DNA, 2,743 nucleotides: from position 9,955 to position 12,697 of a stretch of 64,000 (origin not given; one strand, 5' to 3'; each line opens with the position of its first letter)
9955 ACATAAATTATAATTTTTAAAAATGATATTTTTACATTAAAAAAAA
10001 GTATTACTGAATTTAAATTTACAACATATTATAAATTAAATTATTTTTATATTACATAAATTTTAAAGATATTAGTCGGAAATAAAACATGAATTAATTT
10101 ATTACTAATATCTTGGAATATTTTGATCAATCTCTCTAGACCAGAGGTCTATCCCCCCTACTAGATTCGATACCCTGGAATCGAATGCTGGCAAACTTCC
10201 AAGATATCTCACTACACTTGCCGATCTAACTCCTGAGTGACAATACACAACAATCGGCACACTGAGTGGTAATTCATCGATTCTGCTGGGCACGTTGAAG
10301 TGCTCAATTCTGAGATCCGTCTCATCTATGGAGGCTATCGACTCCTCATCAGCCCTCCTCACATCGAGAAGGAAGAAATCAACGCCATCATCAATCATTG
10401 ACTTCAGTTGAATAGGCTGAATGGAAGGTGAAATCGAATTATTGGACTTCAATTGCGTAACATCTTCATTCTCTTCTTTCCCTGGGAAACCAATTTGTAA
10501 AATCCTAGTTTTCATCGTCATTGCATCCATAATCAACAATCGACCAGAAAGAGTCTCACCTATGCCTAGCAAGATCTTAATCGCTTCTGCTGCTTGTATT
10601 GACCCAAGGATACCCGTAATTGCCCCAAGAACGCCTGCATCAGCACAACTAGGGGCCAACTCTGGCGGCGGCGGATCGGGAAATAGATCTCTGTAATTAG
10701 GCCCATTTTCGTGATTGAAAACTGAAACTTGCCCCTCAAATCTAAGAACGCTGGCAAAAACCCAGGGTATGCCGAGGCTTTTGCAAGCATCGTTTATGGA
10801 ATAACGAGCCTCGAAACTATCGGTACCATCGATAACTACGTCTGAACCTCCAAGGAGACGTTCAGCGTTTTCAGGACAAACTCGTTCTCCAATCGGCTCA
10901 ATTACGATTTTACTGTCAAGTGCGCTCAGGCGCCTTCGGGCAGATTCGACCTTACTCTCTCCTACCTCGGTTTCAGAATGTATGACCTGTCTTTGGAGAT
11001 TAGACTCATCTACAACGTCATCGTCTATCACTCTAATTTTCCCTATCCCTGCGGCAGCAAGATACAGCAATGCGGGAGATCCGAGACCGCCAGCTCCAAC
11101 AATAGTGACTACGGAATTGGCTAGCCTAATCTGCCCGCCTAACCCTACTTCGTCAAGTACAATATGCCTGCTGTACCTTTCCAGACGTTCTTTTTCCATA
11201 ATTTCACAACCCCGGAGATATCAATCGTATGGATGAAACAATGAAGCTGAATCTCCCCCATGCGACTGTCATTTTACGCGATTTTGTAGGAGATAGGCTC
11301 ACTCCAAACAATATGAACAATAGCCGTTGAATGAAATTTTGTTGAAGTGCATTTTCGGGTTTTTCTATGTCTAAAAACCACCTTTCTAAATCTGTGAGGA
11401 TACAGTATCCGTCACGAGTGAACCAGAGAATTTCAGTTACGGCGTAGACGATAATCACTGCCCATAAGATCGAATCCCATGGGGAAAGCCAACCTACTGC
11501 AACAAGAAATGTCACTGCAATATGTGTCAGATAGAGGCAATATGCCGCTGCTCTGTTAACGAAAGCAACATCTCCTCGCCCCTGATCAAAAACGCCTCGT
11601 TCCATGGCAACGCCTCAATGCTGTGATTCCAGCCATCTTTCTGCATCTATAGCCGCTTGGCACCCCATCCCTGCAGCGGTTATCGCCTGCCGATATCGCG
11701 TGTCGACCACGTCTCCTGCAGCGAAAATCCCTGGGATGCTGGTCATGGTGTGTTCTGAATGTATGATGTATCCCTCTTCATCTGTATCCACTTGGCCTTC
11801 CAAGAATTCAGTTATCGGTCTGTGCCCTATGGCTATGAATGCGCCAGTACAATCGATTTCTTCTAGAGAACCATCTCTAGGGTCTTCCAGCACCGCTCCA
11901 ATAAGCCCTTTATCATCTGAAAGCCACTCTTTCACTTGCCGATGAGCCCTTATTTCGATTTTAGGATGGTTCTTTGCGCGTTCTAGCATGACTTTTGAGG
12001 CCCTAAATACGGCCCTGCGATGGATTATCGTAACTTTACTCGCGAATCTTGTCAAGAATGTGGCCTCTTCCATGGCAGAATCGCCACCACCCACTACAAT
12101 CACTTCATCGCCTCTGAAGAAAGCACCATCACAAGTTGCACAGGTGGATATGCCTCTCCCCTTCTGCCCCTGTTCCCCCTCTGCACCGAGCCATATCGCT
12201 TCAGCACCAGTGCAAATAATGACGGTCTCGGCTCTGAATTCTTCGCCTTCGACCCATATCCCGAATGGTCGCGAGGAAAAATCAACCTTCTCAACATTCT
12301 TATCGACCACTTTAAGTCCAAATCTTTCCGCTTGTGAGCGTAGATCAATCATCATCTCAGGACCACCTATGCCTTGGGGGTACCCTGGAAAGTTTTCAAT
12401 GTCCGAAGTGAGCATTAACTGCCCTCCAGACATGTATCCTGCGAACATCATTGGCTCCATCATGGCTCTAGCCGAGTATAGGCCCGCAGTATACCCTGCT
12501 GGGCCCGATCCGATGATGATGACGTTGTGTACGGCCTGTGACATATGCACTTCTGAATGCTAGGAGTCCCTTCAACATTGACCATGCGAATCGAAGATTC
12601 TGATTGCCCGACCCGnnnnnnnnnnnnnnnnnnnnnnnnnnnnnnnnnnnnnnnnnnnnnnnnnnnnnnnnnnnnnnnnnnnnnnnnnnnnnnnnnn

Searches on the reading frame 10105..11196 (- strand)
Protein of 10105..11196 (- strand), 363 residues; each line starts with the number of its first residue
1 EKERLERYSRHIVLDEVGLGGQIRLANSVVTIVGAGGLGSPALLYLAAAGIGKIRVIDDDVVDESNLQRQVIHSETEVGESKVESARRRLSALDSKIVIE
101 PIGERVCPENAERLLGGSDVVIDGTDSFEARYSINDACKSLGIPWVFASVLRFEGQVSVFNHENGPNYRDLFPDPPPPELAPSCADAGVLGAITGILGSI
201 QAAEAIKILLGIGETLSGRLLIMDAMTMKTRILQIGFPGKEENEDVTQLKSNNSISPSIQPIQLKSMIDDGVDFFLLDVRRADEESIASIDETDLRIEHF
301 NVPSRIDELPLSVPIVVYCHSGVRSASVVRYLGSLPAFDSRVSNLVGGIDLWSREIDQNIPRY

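Call 81: search_protein_families(library=pfam, proteins=[window:10105-11196:-], max_evalue=0.00001)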
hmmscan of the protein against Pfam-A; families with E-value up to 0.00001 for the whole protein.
window:10105-11196:- (363 aa): 2 families
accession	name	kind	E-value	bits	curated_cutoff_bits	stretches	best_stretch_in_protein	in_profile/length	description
PF00899.27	ThiF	-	8.4e-78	261.2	28.1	1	8-235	1-229/238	ThiF family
PF00581.25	Rhodanese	-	2.3e-07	31.6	22.2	1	263-354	4-101/102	Rhodanese-like domain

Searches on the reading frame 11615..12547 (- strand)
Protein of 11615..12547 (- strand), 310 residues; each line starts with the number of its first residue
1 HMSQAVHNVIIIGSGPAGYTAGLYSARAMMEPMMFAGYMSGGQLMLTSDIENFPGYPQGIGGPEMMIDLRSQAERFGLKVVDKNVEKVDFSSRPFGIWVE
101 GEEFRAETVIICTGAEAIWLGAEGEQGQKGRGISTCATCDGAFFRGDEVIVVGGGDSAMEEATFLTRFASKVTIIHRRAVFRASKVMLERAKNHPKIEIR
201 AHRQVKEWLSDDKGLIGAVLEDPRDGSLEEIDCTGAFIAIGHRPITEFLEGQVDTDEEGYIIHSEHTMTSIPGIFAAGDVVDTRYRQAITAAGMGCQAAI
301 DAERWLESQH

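Call 81: search_protein_families(library=pfam, proteins=[window:11615-12547:-], max_evalue=0.00001)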
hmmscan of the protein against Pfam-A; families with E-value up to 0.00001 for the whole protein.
window:11615-12547:- (310 aa): 5 families
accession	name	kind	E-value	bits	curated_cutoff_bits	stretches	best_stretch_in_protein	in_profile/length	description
PF07992.20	Pyr_redox_2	-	2e-46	159.2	26.1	1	8-295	2-291/291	Pyridine nucleotide-disulphide oxidoreductase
PF13738.12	Pyr_redox_3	-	1.1e-18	68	30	1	62-278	80-305/305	Pyridine nucleotide-disulphide oxidoreductase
PF00070.33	Pyr_redox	-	3.1e-15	56.9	22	1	149-216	2-74/82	Pyridine nucleotide-disulphide oxidoreductase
PF00890.30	FAD_binding_2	-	5.2e-07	29.6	20.4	0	9-28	2-21/414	FAD binding domain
PF01134.28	GIDA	-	1.1e-06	28.4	22.1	0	8-35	1-28/391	Glucose inhibited division protein A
